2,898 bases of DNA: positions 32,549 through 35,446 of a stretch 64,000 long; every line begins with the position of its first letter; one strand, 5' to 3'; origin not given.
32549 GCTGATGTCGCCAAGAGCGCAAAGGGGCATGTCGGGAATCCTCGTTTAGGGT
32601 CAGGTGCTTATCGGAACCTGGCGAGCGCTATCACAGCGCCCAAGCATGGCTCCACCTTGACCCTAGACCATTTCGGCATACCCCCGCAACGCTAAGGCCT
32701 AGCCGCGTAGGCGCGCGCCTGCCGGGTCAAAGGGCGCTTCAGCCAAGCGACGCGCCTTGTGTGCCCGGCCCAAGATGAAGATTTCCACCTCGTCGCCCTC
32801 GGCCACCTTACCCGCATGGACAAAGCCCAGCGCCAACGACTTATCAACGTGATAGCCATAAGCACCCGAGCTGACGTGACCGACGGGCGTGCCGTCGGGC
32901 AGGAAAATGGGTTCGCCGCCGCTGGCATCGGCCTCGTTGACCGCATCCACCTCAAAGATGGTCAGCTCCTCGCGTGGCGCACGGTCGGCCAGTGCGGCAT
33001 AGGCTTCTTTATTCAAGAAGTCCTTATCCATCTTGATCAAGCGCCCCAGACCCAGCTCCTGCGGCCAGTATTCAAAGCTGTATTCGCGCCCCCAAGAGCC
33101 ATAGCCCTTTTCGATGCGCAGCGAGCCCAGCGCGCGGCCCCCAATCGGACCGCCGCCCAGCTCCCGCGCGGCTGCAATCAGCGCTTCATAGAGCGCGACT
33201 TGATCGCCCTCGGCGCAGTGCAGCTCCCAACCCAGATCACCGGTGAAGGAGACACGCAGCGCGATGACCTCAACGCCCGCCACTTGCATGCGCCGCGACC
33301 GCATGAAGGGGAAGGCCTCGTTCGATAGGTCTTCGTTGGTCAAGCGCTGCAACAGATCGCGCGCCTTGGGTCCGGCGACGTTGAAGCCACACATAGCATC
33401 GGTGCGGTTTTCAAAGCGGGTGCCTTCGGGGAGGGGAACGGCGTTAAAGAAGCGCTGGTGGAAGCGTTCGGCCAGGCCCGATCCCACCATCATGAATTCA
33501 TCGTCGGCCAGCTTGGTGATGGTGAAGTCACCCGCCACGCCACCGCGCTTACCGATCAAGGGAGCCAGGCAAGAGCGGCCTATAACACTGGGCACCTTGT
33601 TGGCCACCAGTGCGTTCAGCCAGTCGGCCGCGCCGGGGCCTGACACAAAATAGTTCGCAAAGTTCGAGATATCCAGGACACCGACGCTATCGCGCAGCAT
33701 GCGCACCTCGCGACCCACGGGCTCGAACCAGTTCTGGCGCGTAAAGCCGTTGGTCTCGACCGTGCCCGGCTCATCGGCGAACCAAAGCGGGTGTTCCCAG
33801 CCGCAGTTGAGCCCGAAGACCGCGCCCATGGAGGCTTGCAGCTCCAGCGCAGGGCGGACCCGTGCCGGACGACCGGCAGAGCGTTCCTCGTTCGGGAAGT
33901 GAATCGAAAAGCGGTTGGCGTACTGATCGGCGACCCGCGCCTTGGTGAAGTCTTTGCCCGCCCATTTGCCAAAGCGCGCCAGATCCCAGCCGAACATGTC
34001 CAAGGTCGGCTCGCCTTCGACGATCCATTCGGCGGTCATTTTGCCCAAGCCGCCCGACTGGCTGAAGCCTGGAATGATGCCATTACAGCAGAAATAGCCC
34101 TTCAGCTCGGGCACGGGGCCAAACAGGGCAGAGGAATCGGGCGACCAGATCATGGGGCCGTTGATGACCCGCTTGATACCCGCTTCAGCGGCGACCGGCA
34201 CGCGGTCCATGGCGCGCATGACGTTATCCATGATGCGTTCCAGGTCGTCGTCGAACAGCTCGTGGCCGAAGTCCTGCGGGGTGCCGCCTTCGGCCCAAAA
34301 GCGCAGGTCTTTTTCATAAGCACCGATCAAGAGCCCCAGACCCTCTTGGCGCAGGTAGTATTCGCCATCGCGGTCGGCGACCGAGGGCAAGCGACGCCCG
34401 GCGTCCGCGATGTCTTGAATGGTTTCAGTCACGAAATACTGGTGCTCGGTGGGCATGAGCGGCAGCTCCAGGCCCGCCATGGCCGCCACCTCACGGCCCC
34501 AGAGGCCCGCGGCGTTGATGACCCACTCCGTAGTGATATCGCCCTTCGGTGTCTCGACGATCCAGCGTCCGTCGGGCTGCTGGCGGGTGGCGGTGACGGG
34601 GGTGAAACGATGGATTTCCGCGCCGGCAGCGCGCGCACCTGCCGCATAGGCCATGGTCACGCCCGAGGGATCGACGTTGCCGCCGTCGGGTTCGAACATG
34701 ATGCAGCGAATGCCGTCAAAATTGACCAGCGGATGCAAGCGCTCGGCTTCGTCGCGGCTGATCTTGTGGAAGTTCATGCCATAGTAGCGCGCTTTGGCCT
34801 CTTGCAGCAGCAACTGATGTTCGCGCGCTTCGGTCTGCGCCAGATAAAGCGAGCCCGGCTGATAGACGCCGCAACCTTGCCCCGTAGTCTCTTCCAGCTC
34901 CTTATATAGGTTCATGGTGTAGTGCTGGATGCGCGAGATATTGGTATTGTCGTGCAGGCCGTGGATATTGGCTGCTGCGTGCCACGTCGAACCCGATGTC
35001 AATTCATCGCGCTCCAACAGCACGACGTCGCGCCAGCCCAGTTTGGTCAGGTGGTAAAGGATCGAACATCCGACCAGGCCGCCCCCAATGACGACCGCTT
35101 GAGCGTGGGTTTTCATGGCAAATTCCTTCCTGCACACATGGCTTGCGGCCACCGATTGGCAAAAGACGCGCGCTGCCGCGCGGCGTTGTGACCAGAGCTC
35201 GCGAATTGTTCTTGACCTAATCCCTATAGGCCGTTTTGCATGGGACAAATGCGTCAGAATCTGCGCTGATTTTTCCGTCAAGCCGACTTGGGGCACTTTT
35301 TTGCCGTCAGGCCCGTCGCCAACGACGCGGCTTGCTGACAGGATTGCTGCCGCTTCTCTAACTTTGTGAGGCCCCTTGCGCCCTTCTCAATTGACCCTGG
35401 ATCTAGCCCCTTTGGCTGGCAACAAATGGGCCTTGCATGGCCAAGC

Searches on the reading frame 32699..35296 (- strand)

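Call 93: search_protein_families(library=pfam, proteins=[window:32699-35296:-], max_evalue=0.00001)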
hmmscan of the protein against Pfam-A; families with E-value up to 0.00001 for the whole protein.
window:32699-35296:- (865 aa): 4 families
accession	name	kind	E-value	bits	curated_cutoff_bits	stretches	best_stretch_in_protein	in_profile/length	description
PF01266.30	DAO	-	1.2e-66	226.1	27.9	1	67-424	2-353/353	FAD dependent oxidoreductase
PF01571.26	GCV_T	-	2e-58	198.1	25.6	1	486-752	4-254/255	Aminomethyltransferase folate-binding domain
PF16350.10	FAO_M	-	8e-19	68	27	1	427-480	1-55/56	FAD dependent oxidoreductase central domain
PF08669.17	GCV_T_C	-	1.2e-15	57.6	25.9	1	779-856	4-79/80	Glycine cleavage T-protein C-terminal barrel domain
